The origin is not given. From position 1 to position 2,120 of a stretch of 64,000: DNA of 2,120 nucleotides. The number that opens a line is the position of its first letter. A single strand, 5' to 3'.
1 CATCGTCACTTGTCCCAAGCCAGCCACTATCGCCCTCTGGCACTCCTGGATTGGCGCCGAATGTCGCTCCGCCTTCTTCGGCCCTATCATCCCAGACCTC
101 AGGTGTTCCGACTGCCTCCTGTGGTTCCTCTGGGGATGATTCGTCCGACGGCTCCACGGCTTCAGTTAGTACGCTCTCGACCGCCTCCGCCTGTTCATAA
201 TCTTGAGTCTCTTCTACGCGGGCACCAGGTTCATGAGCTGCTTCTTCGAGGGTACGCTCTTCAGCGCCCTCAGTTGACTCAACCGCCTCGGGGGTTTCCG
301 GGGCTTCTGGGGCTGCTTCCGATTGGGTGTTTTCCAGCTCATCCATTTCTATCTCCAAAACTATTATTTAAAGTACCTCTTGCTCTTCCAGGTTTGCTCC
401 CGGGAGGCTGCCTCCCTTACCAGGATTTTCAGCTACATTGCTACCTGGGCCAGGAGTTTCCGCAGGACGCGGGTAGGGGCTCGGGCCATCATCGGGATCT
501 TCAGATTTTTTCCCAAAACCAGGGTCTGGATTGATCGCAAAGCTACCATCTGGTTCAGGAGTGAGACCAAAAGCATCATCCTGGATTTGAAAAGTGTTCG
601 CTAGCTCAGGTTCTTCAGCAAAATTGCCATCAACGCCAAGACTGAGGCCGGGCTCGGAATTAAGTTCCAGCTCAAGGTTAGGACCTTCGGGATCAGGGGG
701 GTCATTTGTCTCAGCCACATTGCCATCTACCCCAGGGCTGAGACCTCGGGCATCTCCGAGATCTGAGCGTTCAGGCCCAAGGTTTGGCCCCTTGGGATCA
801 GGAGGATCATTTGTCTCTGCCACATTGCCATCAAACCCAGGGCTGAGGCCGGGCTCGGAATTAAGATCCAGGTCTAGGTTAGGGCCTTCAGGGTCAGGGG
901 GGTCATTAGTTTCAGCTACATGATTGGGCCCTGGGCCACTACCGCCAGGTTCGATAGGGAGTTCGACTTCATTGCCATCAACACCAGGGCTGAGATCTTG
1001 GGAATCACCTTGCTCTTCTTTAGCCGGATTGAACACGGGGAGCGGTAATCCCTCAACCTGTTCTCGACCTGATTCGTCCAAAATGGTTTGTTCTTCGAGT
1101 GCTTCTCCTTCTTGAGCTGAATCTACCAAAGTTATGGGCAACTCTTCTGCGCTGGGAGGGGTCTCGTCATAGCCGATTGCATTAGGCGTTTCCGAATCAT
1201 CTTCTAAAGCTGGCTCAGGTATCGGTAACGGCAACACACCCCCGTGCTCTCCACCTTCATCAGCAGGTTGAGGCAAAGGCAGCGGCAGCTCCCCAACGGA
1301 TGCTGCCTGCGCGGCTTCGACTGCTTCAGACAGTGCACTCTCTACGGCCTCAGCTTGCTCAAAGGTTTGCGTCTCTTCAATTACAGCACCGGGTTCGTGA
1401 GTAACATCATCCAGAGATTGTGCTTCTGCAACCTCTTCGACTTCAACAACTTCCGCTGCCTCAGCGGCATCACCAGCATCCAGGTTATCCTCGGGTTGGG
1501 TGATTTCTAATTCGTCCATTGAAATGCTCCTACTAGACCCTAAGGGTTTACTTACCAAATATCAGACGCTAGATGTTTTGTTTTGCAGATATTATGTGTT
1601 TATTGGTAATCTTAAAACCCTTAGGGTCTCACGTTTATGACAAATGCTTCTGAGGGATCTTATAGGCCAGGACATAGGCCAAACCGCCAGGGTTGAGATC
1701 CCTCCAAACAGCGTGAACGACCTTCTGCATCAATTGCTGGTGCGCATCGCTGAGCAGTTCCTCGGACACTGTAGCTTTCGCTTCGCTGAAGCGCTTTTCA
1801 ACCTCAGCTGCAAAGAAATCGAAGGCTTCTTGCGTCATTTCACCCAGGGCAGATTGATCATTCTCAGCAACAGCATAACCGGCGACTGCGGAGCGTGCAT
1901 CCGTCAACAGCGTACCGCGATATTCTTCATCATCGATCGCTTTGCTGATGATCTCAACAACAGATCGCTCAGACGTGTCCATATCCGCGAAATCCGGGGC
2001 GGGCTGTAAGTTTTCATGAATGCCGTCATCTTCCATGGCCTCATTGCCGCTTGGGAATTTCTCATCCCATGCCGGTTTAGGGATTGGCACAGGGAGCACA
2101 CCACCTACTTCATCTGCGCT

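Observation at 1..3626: Tandem array of polyacidic proteins with a conserved ~70-aa N-terminal module and recurring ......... motifs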

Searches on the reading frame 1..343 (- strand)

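Call 7: search_protein_families(library=pfam, proteins=[window:1-343:-], max_evalue=0.01)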
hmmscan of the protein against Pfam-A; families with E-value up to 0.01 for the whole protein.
window:1-343:- (114 aa): 0 families

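Call 8: search_protein_families(library=ncbifam, proteins=[window:1-343:-], max_evalue=0.01)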
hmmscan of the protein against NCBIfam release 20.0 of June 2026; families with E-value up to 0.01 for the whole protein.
window:1-343:- (114 aa): 0 families

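Call 9: search_protein_families(library=padloc, proteins=[window:1-343:-], max_evalue=0.01)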
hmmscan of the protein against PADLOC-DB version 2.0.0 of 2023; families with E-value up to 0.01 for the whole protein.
window:1-343:- (114 aa): 0 families

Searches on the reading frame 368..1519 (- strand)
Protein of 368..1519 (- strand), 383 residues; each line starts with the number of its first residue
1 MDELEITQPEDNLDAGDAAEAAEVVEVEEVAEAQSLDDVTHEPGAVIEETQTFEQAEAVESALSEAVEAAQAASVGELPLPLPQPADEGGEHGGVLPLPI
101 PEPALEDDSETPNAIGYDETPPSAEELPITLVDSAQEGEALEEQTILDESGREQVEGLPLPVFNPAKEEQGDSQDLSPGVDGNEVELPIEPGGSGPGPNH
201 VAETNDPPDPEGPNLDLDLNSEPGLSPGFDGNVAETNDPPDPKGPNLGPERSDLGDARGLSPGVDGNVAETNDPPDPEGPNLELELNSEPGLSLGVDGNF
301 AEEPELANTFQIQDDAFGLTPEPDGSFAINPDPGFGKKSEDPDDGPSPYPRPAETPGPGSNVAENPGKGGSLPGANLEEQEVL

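Call 7: search_protein_families(library=pfam, proteins=[window:368-1519:-], max_evalue=0.01)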
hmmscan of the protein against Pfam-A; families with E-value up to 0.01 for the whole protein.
window:368-1519:- (383 aa): 0 families

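Call 8: search_protein_families(library=ncbifam, proteins=[window:368-1519:-], max_evalue=0.01)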
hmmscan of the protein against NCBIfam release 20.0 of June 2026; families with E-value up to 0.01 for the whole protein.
window:368-1519:- (383 aa): 0 families

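Call 9: search_protein_families(library=padloc, proteins=[window:368-1519:-], max_evalue=0.01)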
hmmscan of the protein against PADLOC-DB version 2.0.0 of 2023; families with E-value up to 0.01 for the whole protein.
window:368-1519:- (383 aa): 0 families

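Call 13: find_encoding_contigs(protein=window:368-1519:-, flank=10000, max_places=6)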
Protein window:368-1519:- (383 aa): 2 contigs read that carry it; 2 places shown.
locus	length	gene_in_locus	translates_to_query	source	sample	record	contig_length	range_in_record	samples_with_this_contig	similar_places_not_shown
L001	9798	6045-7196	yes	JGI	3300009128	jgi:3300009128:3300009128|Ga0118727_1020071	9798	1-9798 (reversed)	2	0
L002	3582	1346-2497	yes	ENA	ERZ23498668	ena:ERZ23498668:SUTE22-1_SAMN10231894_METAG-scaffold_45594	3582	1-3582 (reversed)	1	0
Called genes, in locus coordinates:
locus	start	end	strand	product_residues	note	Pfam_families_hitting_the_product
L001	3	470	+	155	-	?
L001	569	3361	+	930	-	PF01935:DUF87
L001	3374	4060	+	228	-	-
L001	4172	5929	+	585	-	-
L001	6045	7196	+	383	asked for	-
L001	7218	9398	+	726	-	PF15232:DUF4585 (faint)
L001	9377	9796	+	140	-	?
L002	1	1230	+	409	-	?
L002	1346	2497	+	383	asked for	-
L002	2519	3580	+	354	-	?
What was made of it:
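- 368..1519 (-): p2: 383-aa polyacidic N-module protein with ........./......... motifs and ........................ repeats. The exact protein is found on two public contigs (call 13).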

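Call 32: search_protein_families(library=pfam, proteins=[L001:7218-9398:+], max_evalue=0.1)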
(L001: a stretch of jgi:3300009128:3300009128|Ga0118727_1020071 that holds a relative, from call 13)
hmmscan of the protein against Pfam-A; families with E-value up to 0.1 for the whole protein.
L001:7218-9398:+ (726 aa): 5 families
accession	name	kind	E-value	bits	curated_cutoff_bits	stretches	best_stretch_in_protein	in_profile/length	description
PF15232.11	DUF4585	-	2.5e-08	34.3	27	0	592-607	6-21/73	Domain of unknown function (DUF4585)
PF00397.32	WW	-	0.0017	18.8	26.9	0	519-530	8-19/31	WW domain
PF01243.27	PNPOx_N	-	0.003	18.4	28.1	0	582-614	20-49/120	Pyridoxamine 5'-phosphate oxidase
PF16242.11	Pyrid_ox_like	-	0.0078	16.2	28.8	0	505-545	21-61/149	Pyridoxamine 5'-phosphate oxidase like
PF24107.1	DUF7382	-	0.022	15.1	27.4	0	430-443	23-36/65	Domain of unknown function (DUF7382)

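Call 79: search_protein_families(library=phrogs, proteins=[window:368-1519:-, L001:7218-9398:+], max_evalue=0.001)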
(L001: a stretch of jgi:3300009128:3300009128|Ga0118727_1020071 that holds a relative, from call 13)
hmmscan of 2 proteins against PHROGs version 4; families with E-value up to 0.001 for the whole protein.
window:368-1519:- (383 aa): 0 families

L001:7218-9398:+ (726 aa): 2 families
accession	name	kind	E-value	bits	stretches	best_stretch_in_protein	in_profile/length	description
phrog_3569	-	unknown function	1e-10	42.9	0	482-507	50-75/85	-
phrog_5400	-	unknown function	2e-06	28.9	0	642-663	39-60/145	-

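Call 98: search_solved_structures(query=L001:8499-9395:+, max_evalue=1)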
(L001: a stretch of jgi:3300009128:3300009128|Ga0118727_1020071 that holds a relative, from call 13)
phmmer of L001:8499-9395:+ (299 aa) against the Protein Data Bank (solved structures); distinct sequences matched with E-value up to 1: 0.

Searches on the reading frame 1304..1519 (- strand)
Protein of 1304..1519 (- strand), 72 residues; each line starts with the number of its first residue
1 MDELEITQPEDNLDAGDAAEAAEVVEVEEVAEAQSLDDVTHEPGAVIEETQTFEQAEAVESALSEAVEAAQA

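Call 96: search_solved_structures(query=A7, max_evalue=5)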
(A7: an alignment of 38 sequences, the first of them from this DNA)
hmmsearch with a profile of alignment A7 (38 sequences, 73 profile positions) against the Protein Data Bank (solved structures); distinct sequences matched with E-value up to 5: 0.
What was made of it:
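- On Type VII secretion system (ESX/Ess): The N-module profile has no PDB sequence relative (call 96).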

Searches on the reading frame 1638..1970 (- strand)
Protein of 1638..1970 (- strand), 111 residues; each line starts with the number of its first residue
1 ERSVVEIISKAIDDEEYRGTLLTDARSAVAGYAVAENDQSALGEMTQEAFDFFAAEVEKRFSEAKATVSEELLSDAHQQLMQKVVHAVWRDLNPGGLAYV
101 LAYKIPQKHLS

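Call 66: search_solved_structures(query=window:1638-1970:-, max_evalue=1)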
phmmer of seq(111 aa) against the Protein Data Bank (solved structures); distinct sequences matched with E-value up to 1: 0.
